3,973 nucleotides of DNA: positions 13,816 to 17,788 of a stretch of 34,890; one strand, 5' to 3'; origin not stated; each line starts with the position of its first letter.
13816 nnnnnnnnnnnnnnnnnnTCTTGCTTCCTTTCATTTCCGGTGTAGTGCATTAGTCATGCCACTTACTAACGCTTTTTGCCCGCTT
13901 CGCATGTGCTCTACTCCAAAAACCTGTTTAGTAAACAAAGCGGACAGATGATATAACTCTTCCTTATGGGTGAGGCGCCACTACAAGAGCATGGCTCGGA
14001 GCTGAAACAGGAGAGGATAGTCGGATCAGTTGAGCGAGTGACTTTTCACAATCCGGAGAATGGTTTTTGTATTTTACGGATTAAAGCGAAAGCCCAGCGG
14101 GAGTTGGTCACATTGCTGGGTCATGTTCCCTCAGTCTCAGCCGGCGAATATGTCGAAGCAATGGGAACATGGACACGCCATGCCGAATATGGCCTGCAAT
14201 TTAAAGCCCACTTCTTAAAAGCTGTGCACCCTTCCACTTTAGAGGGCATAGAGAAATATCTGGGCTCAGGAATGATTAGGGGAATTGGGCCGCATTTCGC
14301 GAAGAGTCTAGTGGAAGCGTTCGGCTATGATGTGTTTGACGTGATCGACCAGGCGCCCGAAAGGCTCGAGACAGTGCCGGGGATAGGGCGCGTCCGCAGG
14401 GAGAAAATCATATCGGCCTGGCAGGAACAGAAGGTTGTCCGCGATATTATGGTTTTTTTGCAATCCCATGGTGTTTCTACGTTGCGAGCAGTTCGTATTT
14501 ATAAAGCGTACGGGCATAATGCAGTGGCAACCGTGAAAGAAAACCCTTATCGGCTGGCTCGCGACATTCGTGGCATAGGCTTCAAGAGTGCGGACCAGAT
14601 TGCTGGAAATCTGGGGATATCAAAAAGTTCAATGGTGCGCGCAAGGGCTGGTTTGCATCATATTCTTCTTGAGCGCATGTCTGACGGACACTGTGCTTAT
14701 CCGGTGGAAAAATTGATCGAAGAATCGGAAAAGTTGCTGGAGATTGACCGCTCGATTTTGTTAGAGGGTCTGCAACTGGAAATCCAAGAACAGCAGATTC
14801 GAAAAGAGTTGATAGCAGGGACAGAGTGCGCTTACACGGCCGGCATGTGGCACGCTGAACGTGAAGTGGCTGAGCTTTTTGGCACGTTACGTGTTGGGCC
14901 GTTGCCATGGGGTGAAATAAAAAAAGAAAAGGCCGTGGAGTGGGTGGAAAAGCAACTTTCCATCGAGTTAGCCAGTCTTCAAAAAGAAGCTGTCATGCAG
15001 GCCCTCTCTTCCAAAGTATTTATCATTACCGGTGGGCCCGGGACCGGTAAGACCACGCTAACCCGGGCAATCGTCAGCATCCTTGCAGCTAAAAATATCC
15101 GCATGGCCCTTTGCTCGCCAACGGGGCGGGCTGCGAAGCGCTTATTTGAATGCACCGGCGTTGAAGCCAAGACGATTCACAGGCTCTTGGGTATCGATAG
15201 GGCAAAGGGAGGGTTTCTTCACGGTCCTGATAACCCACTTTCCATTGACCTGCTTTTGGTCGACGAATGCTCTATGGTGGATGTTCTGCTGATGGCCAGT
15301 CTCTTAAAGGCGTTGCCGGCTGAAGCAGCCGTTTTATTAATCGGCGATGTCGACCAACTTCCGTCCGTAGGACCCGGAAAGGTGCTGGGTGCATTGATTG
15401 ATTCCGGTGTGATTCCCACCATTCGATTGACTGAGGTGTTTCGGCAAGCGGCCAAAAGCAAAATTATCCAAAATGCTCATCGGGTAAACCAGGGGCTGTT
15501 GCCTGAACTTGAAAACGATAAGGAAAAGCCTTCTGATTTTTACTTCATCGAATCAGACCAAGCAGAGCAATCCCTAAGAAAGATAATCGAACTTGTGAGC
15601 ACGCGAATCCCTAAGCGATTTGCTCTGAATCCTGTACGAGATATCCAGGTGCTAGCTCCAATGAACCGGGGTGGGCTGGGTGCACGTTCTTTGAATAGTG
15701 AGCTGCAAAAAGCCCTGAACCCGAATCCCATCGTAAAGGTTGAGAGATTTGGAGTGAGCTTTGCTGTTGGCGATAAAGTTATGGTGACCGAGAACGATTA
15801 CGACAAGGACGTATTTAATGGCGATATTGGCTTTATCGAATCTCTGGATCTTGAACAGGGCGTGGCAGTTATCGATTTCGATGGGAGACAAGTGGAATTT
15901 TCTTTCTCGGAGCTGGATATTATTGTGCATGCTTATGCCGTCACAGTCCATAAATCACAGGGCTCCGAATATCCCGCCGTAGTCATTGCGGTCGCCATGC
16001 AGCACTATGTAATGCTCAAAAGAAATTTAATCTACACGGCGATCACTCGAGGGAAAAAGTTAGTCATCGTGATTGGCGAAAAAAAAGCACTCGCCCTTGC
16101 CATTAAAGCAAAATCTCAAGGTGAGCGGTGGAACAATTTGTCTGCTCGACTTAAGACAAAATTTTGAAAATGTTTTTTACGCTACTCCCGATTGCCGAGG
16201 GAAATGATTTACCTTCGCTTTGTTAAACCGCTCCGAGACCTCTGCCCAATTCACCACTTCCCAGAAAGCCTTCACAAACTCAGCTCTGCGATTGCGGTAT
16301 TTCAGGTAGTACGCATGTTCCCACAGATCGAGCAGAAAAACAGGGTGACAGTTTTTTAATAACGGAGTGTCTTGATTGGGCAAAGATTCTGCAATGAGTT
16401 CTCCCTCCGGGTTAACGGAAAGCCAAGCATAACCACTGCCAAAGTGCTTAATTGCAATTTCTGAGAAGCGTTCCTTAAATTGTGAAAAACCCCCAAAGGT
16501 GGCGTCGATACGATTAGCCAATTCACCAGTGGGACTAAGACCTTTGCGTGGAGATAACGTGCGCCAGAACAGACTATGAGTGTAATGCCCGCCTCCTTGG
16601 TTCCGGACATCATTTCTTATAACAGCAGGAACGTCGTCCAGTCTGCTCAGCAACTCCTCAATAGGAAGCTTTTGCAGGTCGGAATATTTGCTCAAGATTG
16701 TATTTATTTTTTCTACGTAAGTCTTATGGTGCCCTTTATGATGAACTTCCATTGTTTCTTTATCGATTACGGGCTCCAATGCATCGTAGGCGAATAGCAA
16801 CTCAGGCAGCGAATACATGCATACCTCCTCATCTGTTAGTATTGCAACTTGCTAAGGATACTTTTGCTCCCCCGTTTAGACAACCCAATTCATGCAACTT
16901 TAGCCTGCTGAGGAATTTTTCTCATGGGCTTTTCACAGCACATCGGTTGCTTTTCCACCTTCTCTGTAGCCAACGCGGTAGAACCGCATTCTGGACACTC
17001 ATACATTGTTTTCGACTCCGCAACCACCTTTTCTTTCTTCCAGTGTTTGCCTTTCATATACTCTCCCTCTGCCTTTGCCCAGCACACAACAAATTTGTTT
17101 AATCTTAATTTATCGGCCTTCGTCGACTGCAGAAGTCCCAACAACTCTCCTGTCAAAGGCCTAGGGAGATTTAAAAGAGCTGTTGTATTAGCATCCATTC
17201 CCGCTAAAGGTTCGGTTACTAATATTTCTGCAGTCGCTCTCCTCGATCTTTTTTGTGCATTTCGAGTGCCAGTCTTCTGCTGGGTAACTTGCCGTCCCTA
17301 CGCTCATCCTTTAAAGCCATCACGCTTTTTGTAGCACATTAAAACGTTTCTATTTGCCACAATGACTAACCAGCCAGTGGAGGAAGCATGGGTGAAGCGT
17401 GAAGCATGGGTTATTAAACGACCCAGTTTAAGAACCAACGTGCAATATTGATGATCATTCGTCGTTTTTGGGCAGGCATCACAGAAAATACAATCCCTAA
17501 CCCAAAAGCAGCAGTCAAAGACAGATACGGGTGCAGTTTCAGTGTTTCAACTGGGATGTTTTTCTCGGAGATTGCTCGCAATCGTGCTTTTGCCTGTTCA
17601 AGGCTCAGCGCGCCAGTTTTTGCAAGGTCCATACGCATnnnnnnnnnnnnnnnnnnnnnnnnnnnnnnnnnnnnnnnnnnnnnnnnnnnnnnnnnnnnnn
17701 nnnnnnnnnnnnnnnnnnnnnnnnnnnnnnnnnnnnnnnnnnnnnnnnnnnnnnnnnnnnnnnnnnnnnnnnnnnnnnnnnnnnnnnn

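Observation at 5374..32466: Ten sigma-54 promoter matches, all intergenic and correctly oriented, tie a general-stress-type gene set to RpoN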

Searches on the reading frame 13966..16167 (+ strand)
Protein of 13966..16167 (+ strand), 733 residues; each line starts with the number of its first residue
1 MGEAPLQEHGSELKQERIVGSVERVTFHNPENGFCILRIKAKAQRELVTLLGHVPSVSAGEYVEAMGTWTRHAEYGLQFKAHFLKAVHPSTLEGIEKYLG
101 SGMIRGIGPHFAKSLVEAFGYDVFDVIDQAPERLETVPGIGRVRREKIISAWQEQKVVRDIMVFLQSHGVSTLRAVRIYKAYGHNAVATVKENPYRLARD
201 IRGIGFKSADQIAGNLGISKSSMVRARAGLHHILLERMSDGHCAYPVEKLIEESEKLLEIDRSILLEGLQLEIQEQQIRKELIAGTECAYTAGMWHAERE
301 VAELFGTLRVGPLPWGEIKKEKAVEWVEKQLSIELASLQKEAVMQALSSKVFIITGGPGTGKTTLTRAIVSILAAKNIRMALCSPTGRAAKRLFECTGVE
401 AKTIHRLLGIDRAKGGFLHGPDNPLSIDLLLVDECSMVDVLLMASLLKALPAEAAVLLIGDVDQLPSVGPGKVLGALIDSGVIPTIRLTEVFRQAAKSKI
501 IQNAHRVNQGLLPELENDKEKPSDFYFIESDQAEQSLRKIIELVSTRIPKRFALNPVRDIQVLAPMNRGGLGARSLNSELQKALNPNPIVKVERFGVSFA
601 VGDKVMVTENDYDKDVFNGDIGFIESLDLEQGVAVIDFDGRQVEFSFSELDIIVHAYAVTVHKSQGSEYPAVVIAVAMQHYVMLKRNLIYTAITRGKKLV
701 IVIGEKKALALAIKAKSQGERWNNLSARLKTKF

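Call 5: search_protein_families(library=pfam, proteins=[window:13966-16167:+])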
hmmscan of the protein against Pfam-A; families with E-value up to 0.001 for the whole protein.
window:13966-16167:+ (733 aa): 13 families
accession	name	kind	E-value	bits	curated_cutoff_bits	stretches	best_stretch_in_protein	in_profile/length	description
PF13245.12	AAA_19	-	2.8e-43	147.7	25.1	1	339-470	1-134/134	AAA domain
PF13604.12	AAA_30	-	6.7e-40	137.3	27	1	335-512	2-173/191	AAA domain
PF14490.11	HHH_RecD2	-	1.6e-33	114.9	27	1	154-243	1-91/92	ATP-dependent RecD2 DNA helicase HHH domain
PF23139.1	OB_YrrC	-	1.2e-23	83.3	27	1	16-89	2-76/76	ATP-dependent DNA helicase YrrC, OB-fold domain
PF18335.7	SH3_13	-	1.4e-19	70.1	41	1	576-638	1-65/65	ATP-dependent RecD-like DNA helicase SH3 domain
PF13538.12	UvrD_C_2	-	2.2e-19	69.5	27.4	1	655-703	1-52/52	UvrD-like helicase C-terminal domain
PF14520.12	HHH_5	-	9.7e-11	42.4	27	1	104-154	7-57/57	Helix-hairpin-helix domain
PF01443.25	Viral_helicase1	-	1.5e-08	35.2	21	0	353-467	2-99/228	Viral superfamily 1 RNA helicase core domain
PF13086.12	AAA_11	-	2.2e-07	31.4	27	1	337-390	4-65/257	AAA domain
PF05127.21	NAT10_TcmA_helicase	-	8e-05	23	22.7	1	353-449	1-112/176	RNA cytidine acetyltransferase NAT10/TcmA, helicase domain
PF24883.2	NPHP3_N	-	0.00018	22.2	24.8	0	347-380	20-53/164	Nephrocystin 3, N-terminal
PF00004.35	AAA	-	0.0004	21.3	21.2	0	353-386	2-35/131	ATPase family associated with various cellular activities (AAA)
PF20720.3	nSTAND3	-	0.00054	20.1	27.2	0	342-378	10-46/155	Novel STAND NTPase 3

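Call 42: find_homologous_proteins(query=window:13966-16167:+, max_evalue=1e-50)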
Query window:13966-16167:+ (733 aa): 8000 proteins with E <= 1e-50 among 8000 candidates; the best 120 are listed.
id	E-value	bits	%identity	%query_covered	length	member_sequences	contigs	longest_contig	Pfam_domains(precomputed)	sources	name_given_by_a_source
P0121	0.0e+0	1622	100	100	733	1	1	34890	PF13538.13,PF13086.13,PF14520.13,PF01443.25,PF13604.13,PF13245.13,PF23139.2,PF18335.8,PF14490.12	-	-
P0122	0.0e+0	1141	70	98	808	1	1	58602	PF13538.13,PF13086.13,PF14520.13,PF01443.25,PF13604.13,PF13245.13,PF23139.2,PF18335.8,PF14490.12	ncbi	-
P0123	0.0e+0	1091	67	98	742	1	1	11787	PF13538.13,PF13086.13,PF14520.13,PF01443.25,PF13604.13,PF13245.13,PF23139.2,PF18335.8,PF14490.12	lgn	-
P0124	0.0e+0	1075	66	98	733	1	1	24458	PF13538.13,PF13086.13,PF14520.13,PF01443.25,PF13604.13,PF13245.13,PF23139.2,PF18335.8,PF14490.12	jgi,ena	-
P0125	0.0e+0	1068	65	98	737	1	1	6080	PF13538.13,PF13086.13,PF14520.13,PF01443.25,PF13604.13,PF13245.13,PF23139.2,PF18335.8,PF14490.12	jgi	jgi:exodeoxyribonuclease V alpha subunit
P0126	0.0e+0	1065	65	98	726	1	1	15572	PF13538.13,PF13086.13,PF14520.13,PF01443.25,PF13604.13,PF13245.13,PF23139.2,PF18335.8,PF14490.12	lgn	-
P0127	0.0e+0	1044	64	97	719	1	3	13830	PF13086.13,PF05127.22,PF01443.25,PF13604.13,PF13245.13,PF23139.2,PF18335.8,PF13401.13,PF13538.13,PF14520.13,PF09848.16,PF14490.12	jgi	jgi:exodeoxyribonuclease V alpha subunit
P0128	0.0e+0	1032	62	97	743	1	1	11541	PF13538.13,PF13086.13,PF05127.22,PF14520.13,PF01443.25,PF13604.13,PF13245.13,PF23139.2,PF18335.8,PF14490.12,PF02562.23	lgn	-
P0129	0.0e+0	1030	63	97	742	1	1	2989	PF13538.13,PF13086.13,PF14520.13,PF01443.25,PF13604.13,PF13245.13,PF23139.2,PF18335.8,PF09848.16,PF14490.12,PF20720.4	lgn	-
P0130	0.0e+0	1030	63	97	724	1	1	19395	PF13086.13,PF05127.22,PF01443.25,PF13604.13,PF13245.13,PF23139.2,PF18335.8,PF13401.13,PF13538.13,PF05970.21,PF14520.13,PF09848.16,PF14490.12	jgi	jgi:exodeoxyribonuclease V alpha subunit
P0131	0.0e+0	1028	62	99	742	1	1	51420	PF13538.13,PF13086.13,PF05970.21,PF14520.13,PF01443.25,PF13604.13,PF13245.13,PF23139.2,PF18335.8,PF14490.12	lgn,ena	-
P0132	0.0e+0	1022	62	98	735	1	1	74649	PF13538.13,PF13086.13,PF05970.21,PF14520.13,PF01443.25,PF13604.13,PF13245.13,PF23139.2,PF18335.8,PF14490.12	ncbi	-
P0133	0.0e+0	1017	63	98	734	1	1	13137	PF13538.13,PF13086.13,PF05127.22,PF14520.13,PF01443.25,PF13604.13,PF13245.13,PF23139.2,PF18335.8,PF14490.12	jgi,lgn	-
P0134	0.0e+0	1015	63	97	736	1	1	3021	PF13086.13,PF01443.25,PF13604.13,PF13245.13,PF23139.2,PF18335.8,PF02562.23,PF13538.13,PF14520.13,PF09848.16,PF14490.12,PF00580.28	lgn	-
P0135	0.0e+0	1014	63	97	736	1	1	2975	PF13538.13,PF13086.13,PF14520.13,PF01443.25,PF13604.13,PF13245.13,PF23139.2,PF18335.8,PF14490.12,PF00580.28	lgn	-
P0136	0.0e+0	1013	60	99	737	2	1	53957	PF13538.13,PF13086.13,PF05127.22,PF14520.13,PF01443.25,PF13604.13,PF13245.13,PF23139.2,PF18335.8,PF14490.12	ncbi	-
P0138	1.7e-298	1010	62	97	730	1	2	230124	PF13086.13,PF01443.25,PF13604.13,PF13245.13,PF23139.2,PF18335.8,PF13401.13,PF02562.23,PF13538.13,PF14520.13,PF14490.12,PF20720.4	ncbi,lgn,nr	ncbi:MAG: ATP-dependent RecD-like DNA helicase [Deltaproteobacteria bacterium]|nr:ATP-dependent RecD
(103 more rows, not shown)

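Call 43: find_encoding_contigs(protein=P0122, flank=10000, max_places=2)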
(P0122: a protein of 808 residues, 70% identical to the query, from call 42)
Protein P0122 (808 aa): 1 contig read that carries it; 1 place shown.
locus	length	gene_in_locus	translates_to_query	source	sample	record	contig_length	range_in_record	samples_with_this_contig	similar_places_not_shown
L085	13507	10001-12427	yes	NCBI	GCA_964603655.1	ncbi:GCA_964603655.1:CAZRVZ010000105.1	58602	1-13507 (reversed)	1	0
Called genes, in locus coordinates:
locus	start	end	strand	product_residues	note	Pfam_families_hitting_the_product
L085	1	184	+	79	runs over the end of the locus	PF00578:AhpC-TSA (weak)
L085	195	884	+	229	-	PF01694:Rhomboid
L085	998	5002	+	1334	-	PF00176:SNF2-rel_dom, PF04851:ResIII (weak), PF00270:DEAD (weak), PF00271:Helicase_C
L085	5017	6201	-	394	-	PF13173:AAA_14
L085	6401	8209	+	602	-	-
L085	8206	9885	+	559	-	-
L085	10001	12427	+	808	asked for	PF23139:OB_YrrC, PF14520:HHH_5 (weak), PF14490:HHH_RecD2, PF13086:AAA_11 (faint), PF13604:AAA_30, PF13245:AAA_19, PF18335:SH3_13, PF13538:UvrD_C_2, +1 more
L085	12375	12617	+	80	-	-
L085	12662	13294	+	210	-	-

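Call 44: find_encoding_contigs(protein=P0124, flank=10000, max_places=2)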
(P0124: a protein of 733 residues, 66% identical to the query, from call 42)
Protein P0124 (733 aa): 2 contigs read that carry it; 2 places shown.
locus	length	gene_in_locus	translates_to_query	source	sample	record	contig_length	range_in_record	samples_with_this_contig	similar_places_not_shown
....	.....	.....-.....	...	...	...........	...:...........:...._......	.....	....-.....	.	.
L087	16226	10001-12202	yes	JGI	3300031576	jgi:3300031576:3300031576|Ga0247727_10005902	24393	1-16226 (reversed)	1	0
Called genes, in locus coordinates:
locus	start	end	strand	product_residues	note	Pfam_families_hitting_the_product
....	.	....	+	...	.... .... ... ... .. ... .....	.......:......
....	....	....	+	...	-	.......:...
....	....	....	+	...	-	-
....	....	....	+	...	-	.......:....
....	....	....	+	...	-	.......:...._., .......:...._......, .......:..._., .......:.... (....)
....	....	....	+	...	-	-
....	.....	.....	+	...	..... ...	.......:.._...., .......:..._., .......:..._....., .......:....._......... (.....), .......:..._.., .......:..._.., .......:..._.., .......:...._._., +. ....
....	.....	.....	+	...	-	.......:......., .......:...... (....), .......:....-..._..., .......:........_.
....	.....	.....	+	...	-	-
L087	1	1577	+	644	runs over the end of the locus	PF07669:Eco57I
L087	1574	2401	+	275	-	PF02661:Fic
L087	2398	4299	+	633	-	-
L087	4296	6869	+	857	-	PF08665:PglZ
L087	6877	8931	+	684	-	PF20442:BrxL_N, PF13337:BrxL_ATPase, PF05362:Lon_C, PF13541:ChlI (weak)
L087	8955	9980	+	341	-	-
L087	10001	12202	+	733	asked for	PF23139:OB_YrrC, PF14520:HHH_5, PF14490:HHH_RecD2, PF01443:Viral_helicase1 (faint), PF13245:AAA_19, PF13604:AAA_30, PF18335:SH3_13, PF13538:UvrD_C_2, +1 more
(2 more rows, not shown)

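Call 45: find_encoding_contigs(protein=P0138, flank=10000, max_places=2)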
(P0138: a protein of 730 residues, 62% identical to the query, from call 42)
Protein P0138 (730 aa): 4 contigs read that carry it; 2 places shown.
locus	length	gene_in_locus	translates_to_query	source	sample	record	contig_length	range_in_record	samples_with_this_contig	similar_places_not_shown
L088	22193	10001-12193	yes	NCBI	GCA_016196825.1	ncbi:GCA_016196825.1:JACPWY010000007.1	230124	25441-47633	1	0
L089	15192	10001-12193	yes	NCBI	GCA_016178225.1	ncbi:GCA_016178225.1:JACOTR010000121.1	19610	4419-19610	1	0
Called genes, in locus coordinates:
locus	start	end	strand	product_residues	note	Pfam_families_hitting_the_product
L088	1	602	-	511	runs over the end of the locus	-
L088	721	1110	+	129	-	PF13473:Cupredoxin_1 (weak), PF00127:Copper-bind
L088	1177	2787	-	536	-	-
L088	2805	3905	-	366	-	PF00155:Aminotran_1_2, PF01053:Cys_Met_Meta_PP, PF00266:Aminotran_5 (weak), PF04864:Alliinase_C (weak)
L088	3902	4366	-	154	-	PF01467:CTP_transf_like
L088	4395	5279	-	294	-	PF06271:RDD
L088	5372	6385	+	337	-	PF11583:AurF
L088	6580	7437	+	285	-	PF12146:Hydrolase_4 (weak), PF00561:Abhydrolase_1, PF12697:Abhydrolase_6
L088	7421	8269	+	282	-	PF00557:Peptidase_M24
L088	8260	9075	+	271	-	PF00106:adh_short, PF01370:Epimerase (weak), PF08659:KR (weak), PF13460:NAD_binding_10 (weak), PF13561:adh_short_C2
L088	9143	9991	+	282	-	PF00487:FA_desaturase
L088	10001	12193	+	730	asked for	PF23139:OB_YrrC, PF14520:HHH_5 (weak), PF14490:HHH_RecD2, PF01443:Viral_helicase1 (faint), PF13245:AAA_19, PF13604:AAA_30, PF18335:SH3_13, PF13538:UvrD_C_2, +4 more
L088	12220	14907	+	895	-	PF03130:HEAT_PBS (faint), PF12348:CLASP_N (faint), PF00514:Arm (faint), PF02985:HEAT (faint), PF13513:HEAT_EZ (faint), PF13646:HEAT_2, PF13646:HEAT_2, PF13646:HEAT_2, +9 more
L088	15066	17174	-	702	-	PF00403:HMA, PF00122:E1-E2_ATPase, PF00702:Hydrolase, PF08282:Hydrolase_3 (faint)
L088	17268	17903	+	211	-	-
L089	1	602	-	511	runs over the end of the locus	-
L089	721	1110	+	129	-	PF13473:Cupredoxin_1 (weak), PF00127:Copper-bind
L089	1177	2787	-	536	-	-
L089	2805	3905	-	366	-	PF00155:Aminotran_1_2, PF01053:Cys_Met_Meta_PP, PF00266:Aminotran_5 (weak), PF04864:Alliinase_C (weak)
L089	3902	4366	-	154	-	PF01467:CTP_transf_like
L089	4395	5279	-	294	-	PF06271:RDD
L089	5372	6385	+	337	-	PF11583:AurF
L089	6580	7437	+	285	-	PF12146:Hydrolase_4 (weak), PF00561:Abhydrolase_1, PF12697:Abhydrolase_6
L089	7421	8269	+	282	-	PF00557:Peptidase_M24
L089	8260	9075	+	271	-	PF00106:adh_short, PF01370:Epimerase (weak), PF08659:KR (weak), PF13460:NAD_binding_10 (weak), PF13561:adh_short_C2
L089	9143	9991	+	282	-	PF00487:FA_desaturase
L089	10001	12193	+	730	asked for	PF23139:OB_YrrC, PF14520:HHH_5 (weak), PF14490:HHH_RecD2, PF01443:Viral_helicase1 (faint), PF13245:AAA_19, PF13604:AAA_30, PF18335:SH3_13, PF13538:UvrD_C_2, +4 more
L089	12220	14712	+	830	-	PF03130:HEAT_PBS (faint), PF12348:CLASP_N (faint), PF00514:Arm (faint), PF02985:HEAT (faint), PF13513:HEAT_EZ (faint), PF13646:HEAT_2, PF26715:HEAT_GCN1_2 (faint), PF13646:HEAT_2, +4 more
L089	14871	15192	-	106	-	?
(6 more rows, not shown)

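Call 80: list_cluster_members(proteins=[P0122, P0257, P0132, P0136, P0259, P0247])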
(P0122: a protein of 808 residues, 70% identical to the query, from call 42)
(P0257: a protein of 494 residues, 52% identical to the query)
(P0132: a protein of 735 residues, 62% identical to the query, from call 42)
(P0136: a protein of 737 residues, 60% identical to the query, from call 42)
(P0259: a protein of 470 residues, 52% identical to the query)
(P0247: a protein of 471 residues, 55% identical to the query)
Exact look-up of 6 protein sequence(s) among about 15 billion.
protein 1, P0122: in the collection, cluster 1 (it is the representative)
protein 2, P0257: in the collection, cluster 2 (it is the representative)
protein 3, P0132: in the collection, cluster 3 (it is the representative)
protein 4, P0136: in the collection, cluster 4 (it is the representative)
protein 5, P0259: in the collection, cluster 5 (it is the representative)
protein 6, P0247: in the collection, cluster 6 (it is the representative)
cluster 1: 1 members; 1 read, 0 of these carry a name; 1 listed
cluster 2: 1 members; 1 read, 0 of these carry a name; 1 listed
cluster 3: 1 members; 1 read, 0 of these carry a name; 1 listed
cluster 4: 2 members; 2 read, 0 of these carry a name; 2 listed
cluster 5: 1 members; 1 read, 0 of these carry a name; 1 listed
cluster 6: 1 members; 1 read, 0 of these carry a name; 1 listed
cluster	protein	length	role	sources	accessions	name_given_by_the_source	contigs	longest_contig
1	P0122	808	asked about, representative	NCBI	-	-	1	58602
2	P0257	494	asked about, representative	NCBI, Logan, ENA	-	-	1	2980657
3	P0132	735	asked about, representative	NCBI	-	-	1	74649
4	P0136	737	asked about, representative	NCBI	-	-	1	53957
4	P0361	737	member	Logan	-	-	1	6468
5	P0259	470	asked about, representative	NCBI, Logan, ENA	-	-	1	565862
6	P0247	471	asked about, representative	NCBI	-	-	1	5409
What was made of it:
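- Tried and rejected: Lineage naming through cluster members (call 80).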

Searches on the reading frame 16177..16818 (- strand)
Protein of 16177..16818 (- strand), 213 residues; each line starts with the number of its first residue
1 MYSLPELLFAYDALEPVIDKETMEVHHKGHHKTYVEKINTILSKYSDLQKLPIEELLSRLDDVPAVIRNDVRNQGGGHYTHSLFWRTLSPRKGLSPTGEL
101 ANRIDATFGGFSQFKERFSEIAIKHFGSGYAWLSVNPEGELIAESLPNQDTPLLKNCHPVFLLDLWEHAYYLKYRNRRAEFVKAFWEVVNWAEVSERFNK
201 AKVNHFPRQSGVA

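Call 5: search_protein_families(library=pfam, proteins=[window:16177-16818:-])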
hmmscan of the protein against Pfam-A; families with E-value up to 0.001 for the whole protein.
window:16177-16818:- (213 aa): 2 families
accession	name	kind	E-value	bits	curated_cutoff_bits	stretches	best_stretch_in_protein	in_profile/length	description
PF02777.23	Sod_Fe_C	-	3.9e-37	126.8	20.9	1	96-197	1-102/102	Iron/manganese superoxide dismutases, C-terminal domain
PF00081.27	Sod_Fe_N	-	1.8e-26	92.8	27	1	2-89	2-82/82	Iron/manganese superoxide dismutases, alpha-hairpin domain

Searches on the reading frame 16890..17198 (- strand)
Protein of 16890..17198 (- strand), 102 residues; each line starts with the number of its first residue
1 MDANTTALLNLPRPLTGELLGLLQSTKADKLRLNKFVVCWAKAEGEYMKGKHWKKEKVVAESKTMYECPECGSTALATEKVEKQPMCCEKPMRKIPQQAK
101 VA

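Call 5: search_protein_families(library=pfam, proteins=[window:16890-17198:-])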
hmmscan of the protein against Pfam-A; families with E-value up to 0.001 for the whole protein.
window:16890-17198:- (102 aa): 1 family
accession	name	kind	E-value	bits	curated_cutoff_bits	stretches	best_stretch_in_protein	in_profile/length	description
PF23455.1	DUF7129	-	0.00082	19.5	30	0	62-94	8-39/45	Domain of unknown function (DUF7129)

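Call 28: search_protein_families(library=pfam, max_evalue=1, proteins=[window:16890-17198:-])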
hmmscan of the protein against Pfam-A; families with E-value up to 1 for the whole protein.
window:16890-17198:- (102 aa): 4 families
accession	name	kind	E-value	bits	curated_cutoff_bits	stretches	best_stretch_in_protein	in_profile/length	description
PF23455.1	DUF7129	-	0.00082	19.5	30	1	62-94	8-39/45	Domain of unknown function (DUF7129)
PF06397.17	Desulfoferrod_N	-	0.038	14.1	23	1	61-95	2-36/36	Desulfoferrodoxin, N-terminal domain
PF07754.17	HVO_2753_ZBP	-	0.041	14.1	33.2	1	60-74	11-25/46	Small zinc finger protein HVO_2753-like, Zn-binding pocket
PF03884.20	YacG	-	0.088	13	25.5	1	67-90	2-25/52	DNA gyrase inhibitor YacG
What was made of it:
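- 16890..17198 (-): small Cys-rich, zinc-ribbon/desulforedoxin-like protein (possibly only 55 aa, starting at 17057). weak Pfam hits to DUF7129 (E = 8e-4) and Desulfoferrod_N (E = 0.038) (call 28)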

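Call 29: search_protein_families(library=ncbifam, max_evalue=0.01, proteins=[window:16890-17198:-])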
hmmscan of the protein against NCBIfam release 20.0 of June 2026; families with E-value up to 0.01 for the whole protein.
window:16890-17198:- (102 aa): 0 families

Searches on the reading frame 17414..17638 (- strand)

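Call 5: search_protein_families(library=pfam, proteins=[window:17414-17638:-])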
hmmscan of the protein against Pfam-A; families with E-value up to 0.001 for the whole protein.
window:17414-17638:- (74 aa): 0 families

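Call 28: search_protein_families(library=pfam, max_evalue=1, proteins=[window:17414-17638:-])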
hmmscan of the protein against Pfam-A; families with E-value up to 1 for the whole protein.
window:17414-17638:- (74 aa): 1 family
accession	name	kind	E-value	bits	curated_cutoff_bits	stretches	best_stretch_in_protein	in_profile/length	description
PF22746.1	SHOCT-like_DUF2089-C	-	0.055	13.6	27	1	3-26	7-30/32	SHOCT-like domain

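Call 29: search_protein_families(library=ncbifam, max_evalue=0.01, proteins=[window:17414-17638:-])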
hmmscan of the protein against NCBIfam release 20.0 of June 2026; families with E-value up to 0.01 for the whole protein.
window:17414-17638:- (74 aa): 0 families
